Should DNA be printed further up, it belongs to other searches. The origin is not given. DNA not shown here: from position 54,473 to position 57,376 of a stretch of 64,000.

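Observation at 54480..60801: Three-gene minus-strand island (SAM-MTase -> MmeI-like Type IIG R-M -> Rad50/RloC-like zinc-hook ABC ATPase) inserted beside the menaquinone cluster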

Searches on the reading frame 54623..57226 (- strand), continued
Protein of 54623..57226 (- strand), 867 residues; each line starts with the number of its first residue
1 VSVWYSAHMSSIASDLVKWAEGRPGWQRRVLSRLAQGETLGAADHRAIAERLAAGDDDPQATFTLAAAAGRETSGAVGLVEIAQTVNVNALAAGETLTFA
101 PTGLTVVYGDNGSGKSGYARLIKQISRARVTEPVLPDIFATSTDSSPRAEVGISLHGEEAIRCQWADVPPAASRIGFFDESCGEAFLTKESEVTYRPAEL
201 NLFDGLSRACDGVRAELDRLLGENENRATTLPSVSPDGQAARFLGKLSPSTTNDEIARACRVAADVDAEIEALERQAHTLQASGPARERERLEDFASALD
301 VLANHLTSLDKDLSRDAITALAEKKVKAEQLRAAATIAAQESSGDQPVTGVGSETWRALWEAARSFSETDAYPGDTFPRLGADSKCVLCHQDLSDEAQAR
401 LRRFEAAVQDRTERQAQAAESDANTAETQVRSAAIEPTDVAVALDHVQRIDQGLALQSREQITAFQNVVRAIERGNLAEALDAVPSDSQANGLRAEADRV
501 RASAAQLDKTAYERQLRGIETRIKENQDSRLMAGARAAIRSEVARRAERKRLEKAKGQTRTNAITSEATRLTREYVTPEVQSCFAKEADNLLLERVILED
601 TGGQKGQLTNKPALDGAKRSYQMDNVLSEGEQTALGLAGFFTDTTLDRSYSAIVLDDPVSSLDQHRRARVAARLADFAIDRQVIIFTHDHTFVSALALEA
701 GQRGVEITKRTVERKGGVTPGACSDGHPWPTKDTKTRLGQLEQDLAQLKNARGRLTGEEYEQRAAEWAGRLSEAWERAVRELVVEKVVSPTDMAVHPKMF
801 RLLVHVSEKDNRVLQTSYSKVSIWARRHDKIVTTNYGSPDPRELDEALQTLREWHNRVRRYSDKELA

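Call 47: find_encoding_contigs(protein=P0126, flank=10000, max_places=2)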
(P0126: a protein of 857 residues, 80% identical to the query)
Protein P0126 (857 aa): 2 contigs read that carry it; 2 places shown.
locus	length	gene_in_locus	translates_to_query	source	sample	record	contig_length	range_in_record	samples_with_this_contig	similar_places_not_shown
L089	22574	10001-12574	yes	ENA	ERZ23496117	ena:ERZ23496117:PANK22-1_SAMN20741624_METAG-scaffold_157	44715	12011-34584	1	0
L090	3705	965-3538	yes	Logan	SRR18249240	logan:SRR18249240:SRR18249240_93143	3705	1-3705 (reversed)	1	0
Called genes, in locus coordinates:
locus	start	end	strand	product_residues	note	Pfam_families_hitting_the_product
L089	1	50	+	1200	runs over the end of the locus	-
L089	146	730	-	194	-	PF05942:PaREP1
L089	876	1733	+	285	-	PF00106:adh_short, PF13561:adh_short_C2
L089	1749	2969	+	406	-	PF01663:Phosphodiest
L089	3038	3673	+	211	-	PF04255:DUF433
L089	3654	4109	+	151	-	PF18478:PIN_10, PF18480:DUF5615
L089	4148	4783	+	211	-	PF04255:DUF433 (faint)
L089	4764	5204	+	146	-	PF18480:DUF5615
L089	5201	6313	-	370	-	PF08240:ADH_N, PF00107:ADH_zinc_N, PF13602:ADH_zinc_N_2 (faint)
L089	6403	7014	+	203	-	PF24675:NpmA, PF02390:Methyltransf_4 (weak), PF08242:Methyltransf_12 (weak), PF13649:Methyltransf_25, PF13847:Methyltransf_31 (weak)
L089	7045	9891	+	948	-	-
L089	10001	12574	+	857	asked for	PF02463:SMC_N, PF13304:AAA_21 (weak), PF13166:AAA_13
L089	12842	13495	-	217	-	PF01209:Ubie_methyltran, PF13489:Methyltransf_23, PF13847:Methyltransf_31, PF08241:Methyltransf_11, PF08242:Methyltransf_12, PF13649:Methyltransf_25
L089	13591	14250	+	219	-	PF00440:TetR_N, PF17932:TetR_C_24 (weak)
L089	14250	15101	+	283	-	PF00378:ECH_1, PF16113:ECH_2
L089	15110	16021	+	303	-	PF01040:UbiA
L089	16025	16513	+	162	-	-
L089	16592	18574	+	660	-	PF00496:SBP_bac_5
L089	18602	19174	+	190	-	PF10387:DUF2442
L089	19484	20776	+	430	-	PF00296:Bac_luciferase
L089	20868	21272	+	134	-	PF00903:Glyoxalase, PF18029:Glyoxalase_6 (weak)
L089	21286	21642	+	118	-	PF00903:Glyoxalase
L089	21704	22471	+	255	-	PF01555:N6_N4_Mtase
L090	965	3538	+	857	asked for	PF02463:SMC_N, PF13304:AAA_21 (weak), PF13166:AAA_13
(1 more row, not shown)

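Call 48: find_encoding_contigs(protein=P0128, flank=10000, max_places=2)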
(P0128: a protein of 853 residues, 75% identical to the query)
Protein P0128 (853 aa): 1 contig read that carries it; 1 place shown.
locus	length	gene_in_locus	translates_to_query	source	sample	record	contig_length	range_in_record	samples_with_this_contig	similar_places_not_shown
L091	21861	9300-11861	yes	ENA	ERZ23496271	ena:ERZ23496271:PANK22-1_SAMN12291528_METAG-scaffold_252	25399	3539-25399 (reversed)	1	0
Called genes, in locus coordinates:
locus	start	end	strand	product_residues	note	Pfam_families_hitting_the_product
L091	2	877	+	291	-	?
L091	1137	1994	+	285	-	PF00106:adh_short, PF13561:adh_short_C2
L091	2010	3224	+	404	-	PF01663:Phosphodiest, PF01676:Metalloenzyme (faint)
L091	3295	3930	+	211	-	-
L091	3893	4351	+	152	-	PF18480:DUF5615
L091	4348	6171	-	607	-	PF08240:ADH_N, PF00107:ADH_zinc_N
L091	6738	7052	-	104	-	-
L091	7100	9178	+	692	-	-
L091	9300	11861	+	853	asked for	PF13304:AAA_21 (faint), PF02463:SMC_N (weak), PF13166:AAA_13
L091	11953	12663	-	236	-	PF01209:Ubie_methyltran, PF13489:Methyltransf_23, PF13847:Methyltransf_31, PF08241:Methyltransf_11, PF08242:Methyltransf_12, PF13649:Methyltransf_25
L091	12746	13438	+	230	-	PF00440:TetR_N, PF17932:TetR_C_24 (weak)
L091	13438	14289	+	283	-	PF00378:ECH_1, PF16113:ECH_2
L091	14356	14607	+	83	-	PF14076:DUF4258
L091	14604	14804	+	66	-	PF10049:DUF2283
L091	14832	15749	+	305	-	PF01040:UbiA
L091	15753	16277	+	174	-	-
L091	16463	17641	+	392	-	PF04909:Amidohydro_2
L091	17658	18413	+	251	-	PF00106:adh_short, PF08659:KR, PF13561:adh_short_C2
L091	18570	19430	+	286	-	-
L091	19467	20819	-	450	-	PF00083:Sugar_tr (faint), PF07690:MFS_1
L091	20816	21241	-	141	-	PF18480:DUF5615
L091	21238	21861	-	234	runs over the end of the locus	-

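Call 63: find_related_loci(query=A2, collection=metagenome_contigs, flank=8000)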
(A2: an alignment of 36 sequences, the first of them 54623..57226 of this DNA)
Query A2 (867 aa) in metagenome_contigs; peptide patterns used: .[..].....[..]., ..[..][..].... (x = any residue, [..] = any of these).
600 stretches matched a pattern (row limit reached: there are more); 561 encode a relative of the query (tblastn E <= 1e-3); the best 80 are kept; 80 distinct loci.
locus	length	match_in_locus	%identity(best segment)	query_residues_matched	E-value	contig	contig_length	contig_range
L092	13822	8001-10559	45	11-863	0e+0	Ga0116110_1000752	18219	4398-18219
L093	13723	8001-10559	44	12-862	0e+0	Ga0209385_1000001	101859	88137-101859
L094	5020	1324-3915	41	4-864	0e+0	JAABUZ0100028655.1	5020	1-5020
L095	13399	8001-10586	36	9-864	6e-170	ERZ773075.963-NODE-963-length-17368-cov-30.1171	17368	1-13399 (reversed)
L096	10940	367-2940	37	11-864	2e-168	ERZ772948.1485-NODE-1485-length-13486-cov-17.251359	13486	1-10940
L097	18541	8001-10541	39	11-863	3e-167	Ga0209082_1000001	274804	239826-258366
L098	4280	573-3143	36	11-863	2e-172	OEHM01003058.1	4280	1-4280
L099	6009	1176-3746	36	11-863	7e-169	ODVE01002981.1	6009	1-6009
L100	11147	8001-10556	38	11-861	4e-166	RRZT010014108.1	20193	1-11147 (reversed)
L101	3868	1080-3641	38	11-861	2e-171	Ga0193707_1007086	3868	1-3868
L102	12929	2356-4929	39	11-866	9e-161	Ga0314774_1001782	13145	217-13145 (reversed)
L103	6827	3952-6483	35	15-861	6e-160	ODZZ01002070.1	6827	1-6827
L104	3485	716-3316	37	6-863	1e-165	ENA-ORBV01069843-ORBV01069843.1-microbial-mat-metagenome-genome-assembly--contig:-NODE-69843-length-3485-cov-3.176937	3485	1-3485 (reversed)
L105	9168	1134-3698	37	16-861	2e-156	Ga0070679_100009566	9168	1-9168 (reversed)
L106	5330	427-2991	36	16-861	4e-155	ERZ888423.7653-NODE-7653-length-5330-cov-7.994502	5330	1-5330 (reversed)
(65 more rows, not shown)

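Call 68: search_protein_families(library=pfam, alignment_id=A5, max_evalue=0.00001)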
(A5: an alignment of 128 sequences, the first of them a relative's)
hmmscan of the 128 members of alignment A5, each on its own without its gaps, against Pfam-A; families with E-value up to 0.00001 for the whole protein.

A. member 1, L092:7066-7707:+ (213 aa): 0 families

B. families by the number of members that match (of 128 scanned): 80 families (the first 25 are shown)
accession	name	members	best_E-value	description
PF02384.22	N6_Mtase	6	3.5e-73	N-6 DNA Methylase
PF01555.25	N6_N4_Mtase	4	1.2e-38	DNA methylase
PF07669.17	Eco57I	4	2.1e-18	Eco57I restriction-modification methylase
PF01420.25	Methylase_S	3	3.3e-11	Type I restriction modification DNA specificity domain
PF09903.14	DUF2130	2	2.9e-65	Uncharacterized protein conserved in bacteria (DUF2130)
PF00239.26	Resolvase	2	7.3e-47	Resolvase, N terminal domain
PF13614.12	AAA_31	2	1.9e-27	AAA domain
PF04851.21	ResIII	2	1.4e-22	Type III restriction enzyme, res subunit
PF01656.29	CbiA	2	3e-18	CobQ/CobB/MinD/ParA nucleotide binding domain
PF00589.27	Phage_integrase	2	4.5e-17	Phage integrase family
PF12161.14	HsdM_N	2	1.4e-12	HsdM N-terminal domain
PF08239.17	SH3_3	2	1.5e-09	Bacterial SH3 domain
PF01170.24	UPF0020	2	9.4e-07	RMKL-like, methyltransferase domain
PF14350.11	Beta_protein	1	5.1e-81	Beta protein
PF14348.11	DUF4400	1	3.7e-79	Domain of unknown function (DUF4400)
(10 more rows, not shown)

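Call 70: search_protein_families(library=padloc, alignment_id=A5, max_evalue=1e-8)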
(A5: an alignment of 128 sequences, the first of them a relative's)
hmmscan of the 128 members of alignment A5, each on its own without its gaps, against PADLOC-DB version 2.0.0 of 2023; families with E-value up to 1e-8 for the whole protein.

A. member 1, L092:7066-7707:+ (213 aa): 0 families

B. families by the number of members that match (of 128 scanned): 319 families (the first 25 are shown)
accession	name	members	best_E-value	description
PDLC03029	MTase_I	6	1.4e-123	Type I methyltransferase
PDLC04134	mad2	5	8.1e-59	mads_2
PDLC03632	MTase_III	4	0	Type III methyltransferase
PDLC03026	MTase_I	4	2.5e-193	Type I methyltransferase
PDLC03174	Specificity_I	4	4.2e-92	Type I specificity subunit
PDLC03105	Specificity_I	4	5e-92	Type I specificity subunit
PDLC03072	Specificity_I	4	3.8e-88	Type I specificity subunit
PDLC03021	MTase_I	4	8.8e-88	Type I methyltransferase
PDLC03644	MTase_III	4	3.8e-76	Type III methyltransferase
PDLC03090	Specificity_I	4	1.8e-73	Type I specificity subunit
PDLC03354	MTase_II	4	2.6e-69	Type II methyltransferase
PDLC03634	MTase_III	4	7.4e-67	Type III methyltransferase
PDLC03073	Specificity_I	4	1e-61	Type I specificity subunit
PDLC03641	MTase_III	4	5e-55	Type III methyltransferase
PDLC03636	MTase_III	4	1.5e-52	Type III methyltransferase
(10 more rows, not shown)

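Call 72: search_dna_similar(query=window:54623-57226:-, collection=plasmids, mode=protein, max_rows=25, max_evalue=0.001)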
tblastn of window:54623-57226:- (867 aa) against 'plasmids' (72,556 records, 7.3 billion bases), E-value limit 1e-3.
Records with a match: 290; places in all: 303; records where one place covers at least 80% of the query: 160.
Best place of each record, by identity: <60% 290.
By first word of the organism name: Klebsiella 111; Pseudomonas 45; Staphylococcus 20; Aeromonas 11; Rhizobium 10; Ralstonia 10; Raoultella 7; Yersinia 6; Bradyrhizobium 5; Bacillus 4; and 40 more.
By predicted mobility (MOB-suite, as given by PLSDB): conjugative 135; non-mobilizable 106; mobilizable 49.
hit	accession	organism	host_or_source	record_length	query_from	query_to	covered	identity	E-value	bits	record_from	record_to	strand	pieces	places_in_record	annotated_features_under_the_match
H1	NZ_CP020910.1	Rhizobium etli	Phaseolus vulgaris,cell culture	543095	11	859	98%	30.7%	4e-88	315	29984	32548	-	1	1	AAA family ATPase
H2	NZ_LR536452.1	Methylocella tundrae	-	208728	14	859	98%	30.8%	1e-80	293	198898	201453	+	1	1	AAA family ATPase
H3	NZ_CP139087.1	Methylocella tundrae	Single cell,tundra wetland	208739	14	859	98%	30.8%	1e-80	293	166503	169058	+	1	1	AAA family ATPase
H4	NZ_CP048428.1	Rhizobium daejeonense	Cell,soil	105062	5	859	99%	29.6%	7e-76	278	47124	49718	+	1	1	AAA family ATPase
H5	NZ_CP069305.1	Shinella sp. PSBB067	monoisolate,Minnesota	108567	5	859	99%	29.6%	7e-76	278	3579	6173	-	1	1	AAA family ATPase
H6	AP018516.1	Acetobacter orientalis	-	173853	14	864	98%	29.8%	3e-79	288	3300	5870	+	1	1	hemin importer ATP-binding subunit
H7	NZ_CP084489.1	Ensifer adhaerens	cellculture,soil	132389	8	859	96%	30.4%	2e-71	297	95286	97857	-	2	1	DNA repair protein | AAA family ATPase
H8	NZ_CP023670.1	Methylomonas koyamae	-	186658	9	858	98%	28.7%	3e-70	261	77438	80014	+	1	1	AAA family ATPase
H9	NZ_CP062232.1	Rhizobium sp. TH2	Sainfoin,pure bacterial culture,Nodule ...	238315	2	844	97%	28.9%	2e-55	216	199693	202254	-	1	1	AAA family ATPase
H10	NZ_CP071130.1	Caballeronia sp. M1242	Homo sapiens,ETA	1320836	9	851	97%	28.8%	2e-67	253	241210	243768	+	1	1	none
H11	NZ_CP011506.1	Burkholderia pyrrocinia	Microbe,soil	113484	11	863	98%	28.4%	2e-64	244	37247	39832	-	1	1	AAA family ATPase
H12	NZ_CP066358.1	Sinorhizobium meliloti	Medicago lupulina L.,nodules of ...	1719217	15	851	97%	28.9%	5e-65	246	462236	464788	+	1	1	none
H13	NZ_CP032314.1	Pannonibacter phragmitetus BB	cell culture,soil under ...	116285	14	854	97%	28.7%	8e-67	251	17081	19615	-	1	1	AAA family ATPase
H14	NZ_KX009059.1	Pseudomonas syringae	Actinidia,Bay of Plenty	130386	11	854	97%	28.6%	2e-66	250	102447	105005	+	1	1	AAA family ATPase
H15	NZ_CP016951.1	Cupriavidus taiwanensis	Mimosa,single cell,nodules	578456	12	863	98%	28.0%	4e-56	218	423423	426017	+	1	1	AAA family ATPase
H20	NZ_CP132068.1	Bacillus mycoides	whole organism,soil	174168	9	859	98%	27.5%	2e-75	277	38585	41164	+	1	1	AAA family ATPase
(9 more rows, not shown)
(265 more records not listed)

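Call 73: get_annotated_region(hit=H14, flank=7000)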
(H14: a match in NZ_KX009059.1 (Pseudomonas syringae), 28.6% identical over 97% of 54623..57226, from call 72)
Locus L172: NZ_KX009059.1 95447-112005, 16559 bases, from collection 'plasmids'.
description: Pseudomonas syringae pv. actinidiae strain RT685 plasmid pMG1_RT685, complete sequence
organism: Pseudomonas syringae (NCBI taxid 103796)
taxonomy: Bacteria; Pseudomonadota; Gammaproteobacteria; Pseudomonadales; Pseudomonadaceae; Pseudomonas; Pseudomonas syringae
host: -; source: Actinidia,Bay of Plenty; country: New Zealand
typing (MOB-suite, as given by PLSDB): conjugative; relaxase MOBP; mating-pair formation MPF_I
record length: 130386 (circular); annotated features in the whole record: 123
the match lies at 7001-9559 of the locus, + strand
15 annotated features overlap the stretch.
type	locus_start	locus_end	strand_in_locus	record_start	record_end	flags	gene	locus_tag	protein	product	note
CDS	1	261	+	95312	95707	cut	-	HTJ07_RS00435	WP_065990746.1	DUF305 domain-containing protein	-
CDS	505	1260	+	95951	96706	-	-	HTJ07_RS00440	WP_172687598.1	TraX family protein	-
CDS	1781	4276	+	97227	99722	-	-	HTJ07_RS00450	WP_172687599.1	heavy metal translocating P-type ATPase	GO:0006812 - monoatomic cation transport [Evidence IEA]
CDS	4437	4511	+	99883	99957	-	-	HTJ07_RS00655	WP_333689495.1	MerR family DNA-binding protein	-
CDS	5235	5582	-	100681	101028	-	-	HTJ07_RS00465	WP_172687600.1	hypothetical protein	-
CDS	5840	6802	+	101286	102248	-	-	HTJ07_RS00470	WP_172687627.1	tyrosine-type recombinase/integrase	GO:0015074 - DNA integration [Evidence IEA]; GO:0006310 - DNA recombination [Evidence IEA]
CDS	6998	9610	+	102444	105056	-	-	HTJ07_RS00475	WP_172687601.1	AAA family ATPase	-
CDS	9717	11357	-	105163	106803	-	-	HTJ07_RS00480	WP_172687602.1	methyl-accepting chemotaxis protein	GO:0006935 - chemotaxis [Evidence IEA]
CDS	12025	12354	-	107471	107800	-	-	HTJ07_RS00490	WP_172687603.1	hypothetical protein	-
CDS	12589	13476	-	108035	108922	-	-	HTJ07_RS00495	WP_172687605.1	zeta toxin family protein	-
CDS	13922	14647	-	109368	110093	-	-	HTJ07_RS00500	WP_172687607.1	hypothetical protein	-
CDS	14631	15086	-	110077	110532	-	-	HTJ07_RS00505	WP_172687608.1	hypothetical protein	-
CDS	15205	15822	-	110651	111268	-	-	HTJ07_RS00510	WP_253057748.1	competence protein CoiA family protein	-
CDS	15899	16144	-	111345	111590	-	-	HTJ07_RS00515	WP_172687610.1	hypothetical protein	-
CDS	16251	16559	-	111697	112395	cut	-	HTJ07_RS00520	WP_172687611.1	hypothetical protein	-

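Call 74: get_annotated_region(hit=H20, flank=7000)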
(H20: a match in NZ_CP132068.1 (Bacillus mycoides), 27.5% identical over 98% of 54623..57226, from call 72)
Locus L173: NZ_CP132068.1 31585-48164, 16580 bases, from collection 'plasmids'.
description: Bacillus mycoides strain PAMC 29538 plasmid unnamed3, complete sequence
organism: Bacillus mycoides (NCBI taxid 1405)
taxonomy: Bacteria; Bacillota; Bacilli; Bacillales; Bacillaceae; Bacillus; Bacillus mycoides
host: -; source: whole organism,soil; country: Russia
typing (MOB-suite, as given by PLSDB): non-mobilizable; replicon rep_cluster_125; mating-pair formation MPF_T
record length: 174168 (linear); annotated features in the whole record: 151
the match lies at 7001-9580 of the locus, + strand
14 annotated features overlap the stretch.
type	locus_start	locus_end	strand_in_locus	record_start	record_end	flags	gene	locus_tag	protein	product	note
CDS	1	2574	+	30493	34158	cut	-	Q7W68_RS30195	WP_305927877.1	hypothetical protein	-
CDS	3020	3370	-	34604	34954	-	-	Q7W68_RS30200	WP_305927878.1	YolD-like family protein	-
CDS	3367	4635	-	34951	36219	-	-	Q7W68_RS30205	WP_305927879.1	Y-family DNA polymerase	-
CDS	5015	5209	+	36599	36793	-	-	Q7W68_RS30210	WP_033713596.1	hypothetical protein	-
CDS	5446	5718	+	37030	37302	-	-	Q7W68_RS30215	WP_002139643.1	HU family DNA-binding protein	GO:0030261 - chromosome condensation [Evidence IEA]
CDS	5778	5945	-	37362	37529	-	-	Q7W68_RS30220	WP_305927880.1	hypothetical protein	-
CDS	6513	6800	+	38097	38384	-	-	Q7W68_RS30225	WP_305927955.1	hypothetical protein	-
CDS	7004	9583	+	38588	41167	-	-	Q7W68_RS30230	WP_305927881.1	AAA family ATPase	-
CDS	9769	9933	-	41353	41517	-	-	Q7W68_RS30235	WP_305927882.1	aspartyl-phosphate phosphatase Spo0E family protein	-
CDS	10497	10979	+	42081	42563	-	-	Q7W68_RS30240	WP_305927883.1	thioredoxin family protein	-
CDS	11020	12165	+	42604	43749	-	-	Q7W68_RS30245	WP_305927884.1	DUF418 domain-containing protein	-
CDS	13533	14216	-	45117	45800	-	-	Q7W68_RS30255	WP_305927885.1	CPBP family intramembrane glutamic endopeptidase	GO:0071586 - CAAX-box protein processing [Evidence IEA]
CDS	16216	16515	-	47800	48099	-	-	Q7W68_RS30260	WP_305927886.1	DUF2325 domain-containing protein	-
CDS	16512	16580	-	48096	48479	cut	-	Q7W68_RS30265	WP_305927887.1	hypothetical protein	-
